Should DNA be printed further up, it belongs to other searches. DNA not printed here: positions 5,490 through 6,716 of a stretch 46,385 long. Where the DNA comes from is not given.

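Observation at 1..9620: Eight co-directional genes can be read as one linear hydantoin or N-carbamoyl-amino-acid fermentation route ending in substrate-level phosphorylation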

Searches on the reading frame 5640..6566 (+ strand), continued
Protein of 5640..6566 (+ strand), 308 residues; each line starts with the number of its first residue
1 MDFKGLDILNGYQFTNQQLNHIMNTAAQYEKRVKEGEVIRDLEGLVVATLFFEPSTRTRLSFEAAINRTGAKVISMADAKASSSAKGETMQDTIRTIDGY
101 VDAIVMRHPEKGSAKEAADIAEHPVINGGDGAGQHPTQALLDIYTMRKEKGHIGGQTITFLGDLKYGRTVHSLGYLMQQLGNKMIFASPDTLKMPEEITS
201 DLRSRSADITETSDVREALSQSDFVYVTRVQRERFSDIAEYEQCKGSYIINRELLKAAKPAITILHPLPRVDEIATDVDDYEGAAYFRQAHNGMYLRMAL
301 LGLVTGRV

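Call 27: search_protein_families(library=ncbifam, proteins=[L008:4743-5681:+, L007:8996-9934:+, L005:8990-9931:+, L008:3097-4503:-, L008:1784-3064:-, L007:10968-12368:+, L005:13498-14907:+, L008:328-1794:-, L005:11021-12154:-], max_evalue=1e-20)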
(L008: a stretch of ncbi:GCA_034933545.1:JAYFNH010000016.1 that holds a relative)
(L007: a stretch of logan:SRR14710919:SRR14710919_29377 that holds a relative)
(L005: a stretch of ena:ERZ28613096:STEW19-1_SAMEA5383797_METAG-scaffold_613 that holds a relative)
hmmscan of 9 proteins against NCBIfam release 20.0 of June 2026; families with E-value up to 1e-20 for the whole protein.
L008:4743-5681:+ (312 aa): 4 families
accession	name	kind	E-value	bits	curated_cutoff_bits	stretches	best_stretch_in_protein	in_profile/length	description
TIGR00746.1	arcC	equivalog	1.7e-125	418.1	358.25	1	2-311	1-307/309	carbamate kinase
NF009007.0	PRK12352.1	subfamily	1.4e-111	372.4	266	1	2-311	3-313/316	carbamate kinase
NF009008.0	PRK12354.1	subfamily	4.1e-97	325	361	1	3-311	2-298/308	carbamate kinase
NF006926.0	PRK09411.1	equivalog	2.7e-74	250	416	1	1-311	1-295/297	carbamate kinase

L007:8996-9934:+ (312 aa): 4 families
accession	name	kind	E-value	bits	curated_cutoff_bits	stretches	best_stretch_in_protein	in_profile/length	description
TIGR00746.1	arcC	equivalog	5e-130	433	358.25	1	2-311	1-307/309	carbamate kinase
NF009007.0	PRK12352.1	subfamily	1.2e-115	385.8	266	1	2-311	3-313/316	carbamate kinase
NF009008.0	PRK12354.1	subfamily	2.2e-100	335.8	361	1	3-311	2-298/308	carbamate kinase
NF006926.0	PRK09411.1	equivalog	6.6e-77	258.6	416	1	1-311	1-295/297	carbamate kinase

L005:8990-9931:+ (313 aa): 4 families
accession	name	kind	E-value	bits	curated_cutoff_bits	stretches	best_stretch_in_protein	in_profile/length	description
TIGR00746.1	arcC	equivalog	1.1e-123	412.2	358.25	1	2-312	1-307/309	carbamate kinase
NF009007.0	PRK12352.1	subfamily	6.3e-110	367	266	1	2-312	3-313/316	carbamate kinase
NF009008.0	PRK12354.1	subfamily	3.3e-98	328.6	361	1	3-312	2-298/308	carbamate kinase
NF006926.0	PRK09411.1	equivalog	3.3e-75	253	416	1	1-312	1-295/297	carbamate kinase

L008:3097-4503:- (468 aa): 30 families (the best 25 are shown)
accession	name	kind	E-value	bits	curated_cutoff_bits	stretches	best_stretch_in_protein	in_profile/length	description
TIGR03178.1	allantoinase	equivalog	2.7e-107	359.3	357.85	1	4-463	1-440/441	allantoinase AllB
NF004839.0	PRK06189.1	equivalog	6.3e-104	348.1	631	1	1-465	1-448/451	allantoinase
NF058539.1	ergo_uti2_ErtD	equivalog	7.4e-91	305.3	650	1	3-464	2-447/449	hydantoin-5-propionate amidohydrolase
TIGR00857.1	pyrC_multi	subfamily_domain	2.1e-87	293.8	279.05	1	17-450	2-411/412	dihydroorotase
TIGR02033.1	D-hydantoinase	equivalog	3.5e-87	293.2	393.25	1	6-463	2-453/454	dihydropyrimidinase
NF058538.1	ergo_util_ErtD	equivalog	9.9e-87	291.6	600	1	4-464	2-446/446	hydantoin-5-propionate amidohydrolase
NF006559.0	PRK09060.1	equivalog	1.8e-84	283.6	482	1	2-463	4-437/444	dihydroorotase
NF002668.0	PRK02382.1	equivalog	5.3e-83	279.1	452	2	187-455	159-418/436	dihydroorotase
NF005751.0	PRK07575.1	equivalog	3.4e-79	266.4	529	1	5-453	5-425/440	dihydroorotase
NF009941.0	PRK13404.1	subfamily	5.5e-78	262.7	647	1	2-463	3-460/478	dihydropyrimidinase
NF005960.0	PRK08044.1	equivalog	3.2e-74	250.2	688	1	1-463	1-449/453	allantoinase AllB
NF006688.0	PRK09236.1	equivalog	4.9e-74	249.7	535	1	5-459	4-437/444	dihydroorotase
NF006837.0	PRK09357.1-2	equivalog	1.8e-71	241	575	1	188-446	166-420/428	dihydroorotase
NF003271.0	PRK04250.1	equivalog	1.1e-69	235.1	405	1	4-462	3-402/407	dihydroorotase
NF006836.0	PRK09357.1-1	equivalog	3.8e-66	223.6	538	1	194-453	172-429/432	dihydroorotase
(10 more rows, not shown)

L008:1784-3064:- (426 aa): 1 family
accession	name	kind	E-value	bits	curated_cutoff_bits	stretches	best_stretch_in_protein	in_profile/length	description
NF053594.1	AAT_Rv3722c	equivalog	3.4e-180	599.1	435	1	13-422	3-412/412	aspartate aminotransferase type Ic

L007:10968-12368:+ (466 aa): 29 families (the best 25 are shown)
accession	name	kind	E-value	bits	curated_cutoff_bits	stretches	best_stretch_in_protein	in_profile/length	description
TIGR03178.1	allantoinase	equivalog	1.1e-109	367.2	357.85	1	4-463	1-440/441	allantoinase AllB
NF004839.0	PRK06189.1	equivalog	7.6e-104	347.8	631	1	3-464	3-447/451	allantoinase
TIGR02033.1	D-hydantoinase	equivalog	2.4e-93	313.5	393.25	1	6-463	2-453/454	dihydropyrimidinase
NF058539.1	ergo_uti2_ErtD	equivalog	8.6e-93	311.7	650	1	4-464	3-447/449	hydantoin-5-propionate amidohydrolase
TIGR00857.1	pyrC_multi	subfamily_domain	3.3e-90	303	279.05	1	21-450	6-411/412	dihydroorotase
NF006559.0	PRK09060.1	equivalog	1.4e-87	293.9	482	1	3-463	5-437/444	dihydroorotase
NF002668.0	PRK02382.1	equivalog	1.2e-86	291.1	452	1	14-456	7-419/436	dihydroorotase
NF005960.0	PRK08044.1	equivalog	3.4e-85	286.4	688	1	1-463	1-449/453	allantoinase AllB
NF058538.1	ergo_util_ErtD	equivalog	1.1e-84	284.9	600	1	8-464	5-446/446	hydantoin-5-propionate amidohydrolase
NF005751.0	PRK07575.1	equivalog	8.4e-82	275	529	1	6-459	6-431/440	dihydroorotase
NF006688.0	PRK09236.1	equivalog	1.3e-80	271.4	535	1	5-459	4-437/444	dihydroorotase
NF009941.0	PRK13404.1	subfamily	5.2e-80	269.4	647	1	2-463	3-460/478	dihydropyrimidinase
NF006837.0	PRK09357.1-2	equivalog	2.8e-75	253.5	575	1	184-449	162-423/428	dihydroorotase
NF006836.0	PRK09357.1-1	equivalog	2.7e-69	234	538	1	191-454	169-430/432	dihydroorotase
NF006845.0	PRK09357.2-6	equivalog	8.3e-69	232.3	728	2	228-450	204-427/428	dihydroorotase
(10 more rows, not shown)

L005:13498-14907:+ (469 aa): 29 families (the best 25 are shown)
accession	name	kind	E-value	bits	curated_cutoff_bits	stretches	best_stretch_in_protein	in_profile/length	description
TIGR03178.1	allantoinase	equivalog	8.8e-105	351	357.85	1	4-461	1-440/441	allantoinase AllB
NF004839.0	PRK06189.1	equivalog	1.7e-102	343.4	631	1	1-461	1-446/451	allantoinase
TIGR02033.1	D-hydantoinase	equivalog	4.3e-89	299.5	393.25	1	6-461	2-453/454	dihydropyrimidinase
TIGR00857.1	pyrC_multi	subfamily_domain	8.2e-89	298.4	279.05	1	18-448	3-411/412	dihydroorotase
NF006559.0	PRK09060.1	equivalog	6.2e-88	295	482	1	2-462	4-438/444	dihydroorotase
NF009941.0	PRK13404.1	subfamily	7.3e-86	288.7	647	1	1-462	2-461/478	dihydropyrimidinase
NF002668.0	PRK02382.1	equivalog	3.2e-82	276.6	452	1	12-460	13-426/436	dihydroorotase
NF058539.1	ergo_uti2_ErtD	equivalog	1.4e-81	274.7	650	1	4-462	3-447/449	hydantoin-5-propionate amidohydrolase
NF005751.0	PRK07575.1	equivalog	3.3e-81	273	529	1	6-453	6-427/440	dihydroorotase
NF005960.0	PRK08044.1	equivalog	1.9e-80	270.8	688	1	1-461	1-449/453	allantoinase AllB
NF058538.1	ergo_util_ErtD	equivalog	4e-78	263.2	600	1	7-461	4-445/446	hydantoin-5-propionate amidohydrolase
NF006837.0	PRK09357.1-2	equivalog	5.4e-72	242.7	575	2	180-446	160-422/428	dihydroorotase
NF006688.0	PRK09236.1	equivalog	9e-69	232.4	535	1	5-458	4-438/444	dihydroorotase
NF003271.0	PRK04250.1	equivalog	1.5e-67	228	405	1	6-461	4-403/407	dihydroorotase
NF006845.0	PRK09357.2-6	equivalog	4.2e-65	220.1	728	1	225-447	203-426/428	dihydroorotase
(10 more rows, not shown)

L008:328-1794:- (488 aa): 2 families
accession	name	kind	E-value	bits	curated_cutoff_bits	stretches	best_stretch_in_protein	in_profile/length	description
TIGR01893.1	aa-his-dipept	subfamily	1.9e-78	264.3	343.75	1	17-479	5-476/478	beta-Ala-His dipeptidase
NF011600.0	PRK15026.1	equivalog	5.4e-53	180.4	991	1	21-478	15-480/485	cytosol nonspecific dipeptidase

L005:11021-12154:- (377 aa): 1 family
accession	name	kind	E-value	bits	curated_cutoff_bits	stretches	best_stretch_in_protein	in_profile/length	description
TIGR01892.1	AcOrn-deacetyl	equivalog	2.3e-21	76.2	297.7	1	38-368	21-364/365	acetylornithine deacetylase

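Call 30: find_related_loci(query=window:5640-6566:+, collection=genome_contigs, flank=10000)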
Query window:5640-6566:+ (308 aa) in genome_contigs; peptide patterns used: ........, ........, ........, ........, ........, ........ (x = any residue, [..] = any of these).
79 stretches matched a pattern; 50 encode a relative of the query (tblastn E <= 1e-3); 49 distinct loci.
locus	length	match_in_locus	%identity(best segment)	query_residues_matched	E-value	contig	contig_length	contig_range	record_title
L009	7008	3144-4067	100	1-308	0e+0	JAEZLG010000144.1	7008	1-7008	MAG: Bacillota bacterium isolate OH_CDB_62 k127_1125452, whole genome shotgun sequence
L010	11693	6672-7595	89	1-308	0e+0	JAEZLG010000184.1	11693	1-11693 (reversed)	MAG: Bacillota bacterium isolate OH_CDB_62 k127_1568540, whole genome shotgun sequence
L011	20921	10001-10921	89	1-307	0e+0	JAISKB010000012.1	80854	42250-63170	MAG: Christensenellaceae bacterium isolate Hs463_bin26 k119_1502150, whole genome shotgun sequence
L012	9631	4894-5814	85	1-307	0e+0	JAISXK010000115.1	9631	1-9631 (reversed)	MAG: Clostridiales bacterium isolate Nc350_bin172 k119_673860, whole genome shotgun sequence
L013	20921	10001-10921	89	1-307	0e+0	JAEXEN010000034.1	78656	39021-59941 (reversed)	MAG: Bacillota bacterium isolate OH_HBB_203 k127_865554, whole genome shotgun sequence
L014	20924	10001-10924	86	1-308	0e+0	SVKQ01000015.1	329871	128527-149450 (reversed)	MAG: Oscillospiraceae bacterium isolate SIG465 k141_658243, whole genome shotgun sequence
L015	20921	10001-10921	87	1-307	0e+0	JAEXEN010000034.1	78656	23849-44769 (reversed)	MAG: Bacillota bacterium isolate OH_HBB_203 k127_865554, whole genome shotgun sequence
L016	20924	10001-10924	84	1-308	0e+0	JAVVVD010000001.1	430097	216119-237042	MAG: Clostridia bacterium isolate CGS10Y2-bin70 NODE_1_length_430097_cov_25.339007, whole genome shotgun sequence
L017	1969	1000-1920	85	2-308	0e+0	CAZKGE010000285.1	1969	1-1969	MAG TPA_asm: uncultured Oscillospiraceae bacterium isolate SRP263991_co4_135 genome assembly, contig: NODE_101089_length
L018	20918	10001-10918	85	2-307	3e-179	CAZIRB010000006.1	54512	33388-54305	MAG TPA_asm: uncultured Oscillospiraceae bacterium isolate binchicken_co117_169 genome assembly, contig: NODE_1096_lengt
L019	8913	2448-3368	84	2-308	3e-178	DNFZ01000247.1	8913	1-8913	MAG TPA_asm: Clostridiales bacterium isolate UBA8911 contig_105281, whole genome shotgun sequence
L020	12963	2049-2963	82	3-307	2e-177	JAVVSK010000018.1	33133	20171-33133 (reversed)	MAG: Clostridia bacterium isolate CGS10Y2-bin106 NODE_18_length_33133_cov_7.841542, whole genome shotgun sequence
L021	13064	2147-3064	85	2-307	3e-176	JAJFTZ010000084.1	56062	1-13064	MAG: Eubacteriales bacterium isolate bin.350 k141_4551375, whole genome shotgun sequence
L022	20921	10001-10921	86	1-307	4e-176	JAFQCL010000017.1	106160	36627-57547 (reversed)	MAG: Clostridia bacterium isolate RGIG1693 Goat_Cecum-2__c426262, whole genome shotgun sequence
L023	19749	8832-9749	84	3-308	3e-176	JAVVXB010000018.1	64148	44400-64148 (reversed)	MAG: Clostridia bacterium isolate CGS10Y3-bin18 NODE_372_length_64148_cov_7.540371, whole genome shotgun sequence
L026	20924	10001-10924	78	1-308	9e-167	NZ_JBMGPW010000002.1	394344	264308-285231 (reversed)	Vescimonas sanitatis strain MH37-1 scaffold2_size394344, whole genome shotgun sequence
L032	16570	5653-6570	76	3-308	1e-161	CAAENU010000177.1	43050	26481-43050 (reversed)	MAG TPA_asm: uncultured Oscillospiraceae bacterium, isolate HGM13085, WGS project CAAENU010000000 data, contig: ERS53732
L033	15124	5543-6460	76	3-308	3e-161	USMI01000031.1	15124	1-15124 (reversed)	uncultured Clostridiales bacterium isolate UMGS1859 genome assembly, contig: NODE_2029_length_15124_cov_24.104519, whole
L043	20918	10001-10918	52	1-307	4e-105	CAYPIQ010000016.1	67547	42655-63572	MAG TPA_asm: uncultured Spirochaetales bacterium isolate binchicken_co379_68 genome assembly, contig: NODE_244_length_67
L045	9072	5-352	78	192-307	3e-57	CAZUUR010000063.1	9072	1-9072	MAG TPA_asm: uncultured Oscillospiraceae bacterium isolate SRP192927_co1_709 genome assembly, contig: NODE_19386_length_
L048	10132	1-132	89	264-307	1e-20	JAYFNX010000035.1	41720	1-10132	MAG: Candidatus Pelethousia sp. isolate 5C_52 c_5C_000000065362, whole genome shotgun sequence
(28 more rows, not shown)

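Call 35: search_protein_families(library=pfam, proteins=[L015:4183-4908:+, L015:4993-6408:+, L015:6552-7424:+, L015:7429-8439:+, L015:8436-9218:+, L015:9112-9930:+, L015:13272-14540:+, L015:13725-14645:-, L015:14652-18179:-, L010:9470-10246:-], max_evalue=0.00001)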
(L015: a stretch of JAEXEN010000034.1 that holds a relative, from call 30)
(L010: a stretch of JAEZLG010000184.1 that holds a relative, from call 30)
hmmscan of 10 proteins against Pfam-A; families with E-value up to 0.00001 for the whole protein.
L015:4183-4908:+ (241 aa): 2 families
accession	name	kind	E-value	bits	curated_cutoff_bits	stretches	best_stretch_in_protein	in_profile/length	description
PF07729.17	FCD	-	6.7e-16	59.3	24.3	1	86-223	1-124/125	FCD domain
PF00392.27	GntR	-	7.1e-16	58.1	27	1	15-73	3-62/64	Bacterial regulatory proteins, gntR family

L015:4993-6408:+ (471 aa): 3 families
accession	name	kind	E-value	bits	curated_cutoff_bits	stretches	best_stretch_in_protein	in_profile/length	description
PF13458.12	Peripla_BP_6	-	9.4e-71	239.7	31.7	1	117-458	1-339/343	Periplasmic binding protein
PF01094.35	ANF_receptor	-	2.4e-28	99.7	25.4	1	141-459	6-327/353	Receptor family ligand binding region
PF13433.12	Peripla_BP_5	-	7.6e-24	84.9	27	2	120-198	3-81/363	Periplasmic binding protein domain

L015:6552-7424:+ (290 aa): 1 family
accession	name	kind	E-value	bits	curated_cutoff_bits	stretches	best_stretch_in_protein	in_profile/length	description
PF02653.21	BPD_transp_2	-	4.4e-39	134.7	26.8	1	7-274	2-269/269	Branched-chain amino acid transport system / permease component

L015:7429-8439:+ (336 aa): 1 family
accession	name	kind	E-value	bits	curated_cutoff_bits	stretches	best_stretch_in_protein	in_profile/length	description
PF02653.21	BPD_transp_2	-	1.8e-43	149.1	26.8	1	32-295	2-268/269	Branched-chain amino acid transport system / permease component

L015:8436-9218:+ (260 aa): 4 families
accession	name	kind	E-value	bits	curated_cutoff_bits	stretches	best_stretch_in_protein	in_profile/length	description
PF00005.33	ABC_tran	-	3.3e-33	115.6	25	1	20-179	2-136/137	ABC transporter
PF13304.12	AAA_21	-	6.2e-10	40.1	27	0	31-49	1-19/304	AAA domain, putative AbiEii toxin, Type IV TA system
PF12399.14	BCA_ABC_TP_C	-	1e-09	38.2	25.5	1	228-253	1-26/27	Branched-chain amino acid ATP-binding cassette transporter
PF13476.12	AAA_23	-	7.2e-06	27.2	27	0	15-50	6-40/201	AAA domain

L015:9112-9930:+ (272 aa): 2 families
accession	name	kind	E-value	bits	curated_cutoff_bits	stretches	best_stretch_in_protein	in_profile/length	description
PF00005.33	ABC_tran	-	4.2e-31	108.8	25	1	47-194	1-136/137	ABC transporter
PF13304.12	AAA_21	-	2e-11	45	27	0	156-221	193-295/304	AAA domain, putative AbiEii toxin, Type IV TA system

L015:13272-14540:+ (422 aa): 1 family
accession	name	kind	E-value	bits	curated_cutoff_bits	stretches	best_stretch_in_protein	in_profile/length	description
PF00375.23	SDF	-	2.3e-87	294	27.9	1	14-404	5-386/387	Sodium:dicarboxylate symporter family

L015:13725-14645:- (306 aa): 0 families

L015:14652-18179:- (1175 aa): 5 families
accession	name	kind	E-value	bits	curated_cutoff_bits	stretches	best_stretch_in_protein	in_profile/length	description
PF00580.27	UvrD-helicase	-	2.8e-65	221.1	23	1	9-434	1-270/271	UvrD/REP helicase N-terminal domain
PF13361.12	UvrD_C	-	1.1e-25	91.3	25.6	1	444-866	2-347/350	UvrD-like helicase C-terminal domain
PF13245.12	AAA_19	-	1.3e-18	67.9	25.1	1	14-420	2-134/134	AAA domain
PF12705.13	PDDEXK_1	-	2.3e-12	47.8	22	1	999-1165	27-189/247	PD-(D/E)XK nuclease superfamily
PF13538.12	UvrD_C_2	-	6.6e-10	39.2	27.4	0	774-797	2-25/52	UvrD-like helicase C-terminal domain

L010:9470-10246:- (258 aa): 2 families
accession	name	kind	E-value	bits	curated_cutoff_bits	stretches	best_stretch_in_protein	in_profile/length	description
PF01648.25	ACPS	-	5.3e-18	65.5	25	1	149-219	1-79/111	4'-phosphopantetheinyl transferase superfamily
PF22624.1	AASDHPPT_N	-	3.5e-14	53.3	27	1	59-146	6-98/100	4'-phosphopantetheinyl transferase, N-terminal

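Call 45: search_protein_families(library=pfam, proteins=[L033:12874-14034:-, L032:10718-12298:-, L032:7903-9204:-, L032:9573-10595:+, L048:7476-9827:+, L045:6735-7601:+, L043:11828-12325:+, L001:2496-3065:-, L001:117-1211:-], max_evalue=0.00001)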
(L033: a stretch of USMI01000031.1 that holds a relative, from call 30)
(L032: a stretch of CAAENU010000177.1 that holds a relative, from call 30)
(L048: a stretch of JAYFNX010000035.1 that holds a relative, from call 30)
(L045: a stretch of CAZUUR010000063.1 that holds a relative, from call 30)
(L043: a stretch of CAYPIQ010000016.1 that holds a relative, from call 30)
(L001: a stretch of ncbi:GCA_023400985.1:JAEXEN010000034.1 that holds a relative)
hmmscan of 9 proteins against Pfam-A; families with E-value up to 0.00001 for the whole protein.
L033:12874-14034:- (386 aa): 2 families
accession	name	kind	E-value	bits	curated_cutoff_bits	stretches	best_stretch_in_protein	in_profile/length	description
PF00155.27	Aminotran_1_2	-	1.3e-71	242.2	19.7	1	26-376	1-361/361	Aminotransferase class I and II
PF01041.23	DegT_DnrJ_EryC1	-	2.1e-06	27.6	19.8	1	88-178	42-129/360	DegT/DnrJ/EryC1/StrS aminotransferase family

L032:10718-12298:- (526 aa): 0 families

L032:7903-9204:- (433 aa): 0 families

L032:9573-10595:+ (340 aa): 1 family
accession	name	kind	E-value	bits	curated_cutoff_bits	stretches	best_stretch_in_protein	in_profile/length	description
PF03401.19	TctC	-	1.1e-35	123.9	27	1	76-307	4-237/274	Tripartite tricarboxylate transporter family receptor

L048:7476-9827:+ (783 aa): 3 families
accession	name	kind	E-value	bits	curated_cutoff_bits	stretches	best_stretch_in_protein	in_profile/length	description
PF02738.23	MoCoBD_1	-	2.4e-60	204.1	27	1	168-402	9-244/244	Molybdopterin cofactor-binding domain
PF20256.3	MoCoBD_2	-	4.5e-54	184.3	27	1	433-715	3-283/283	Molybdopterin cofactor-binding domain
PF01315.27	Ald_Xan_dh_C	-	2.2e-22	79.9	31.3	1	23-133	1-110/110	Aldehyde oxidase and xanthine dehydrogenase, a/b hammerhead domain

L045:6735-7601:+ (288 aa): 2 families
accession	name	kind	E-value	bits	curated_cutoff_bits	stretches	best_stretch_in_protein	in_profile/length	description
PF00941.27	FAD_binding_5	-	7.8e-42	143.4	27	1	3-169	2-165/170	FAD binding domain in molybdopterin dehydrogenase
PF03450.22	CO_deh_flav_C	-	7.2e-26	90.7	25.5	1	180-280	3-100/102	CO dehydrogenase flavoprotein C-terminal domain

L043:11828-12325:+ (165 aa): 3 families
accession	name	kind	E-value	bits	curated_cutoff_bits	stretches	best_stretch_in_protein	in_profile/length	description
PF01799.25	Fer2_2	-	2e-34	118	30.3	1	77-150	1-75/75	[2Fe-2S] binding domain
PF00111.32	Fer2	-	1.6e-08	34.8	21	1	11-63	2-72/77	2Fe-2S iron-sulfur cluster binding domain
PF13085.11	Fer2_3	-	1.5e-06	28.6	27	1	25-90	29-89/107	2Fe-2S iron-sulfur cluster binding domain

L001:2496-3065:- (189 aa): 1 family
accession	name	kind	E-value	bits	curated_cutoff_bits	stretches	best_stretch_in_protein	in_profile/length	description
PF03479.20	PCC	-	4.9e-09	37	25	1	31-159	1-115/117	Plants and Prokaryotes Conserved (PCC) domain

L001:117-1211:- (364 aa): 2 families
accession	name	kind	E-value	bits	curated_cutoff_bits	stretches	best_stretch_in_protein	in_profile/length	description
PF01168.26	Ala_racemase_N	-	5.5e-27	95.4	24.1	1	10-234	1-217/220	Alanine racemase, N-terminal domain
PF14031.13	D-ser_dehydrat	-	8.4e-21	74.9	22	1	250-345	1-96/97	Putative serine dehydratase domain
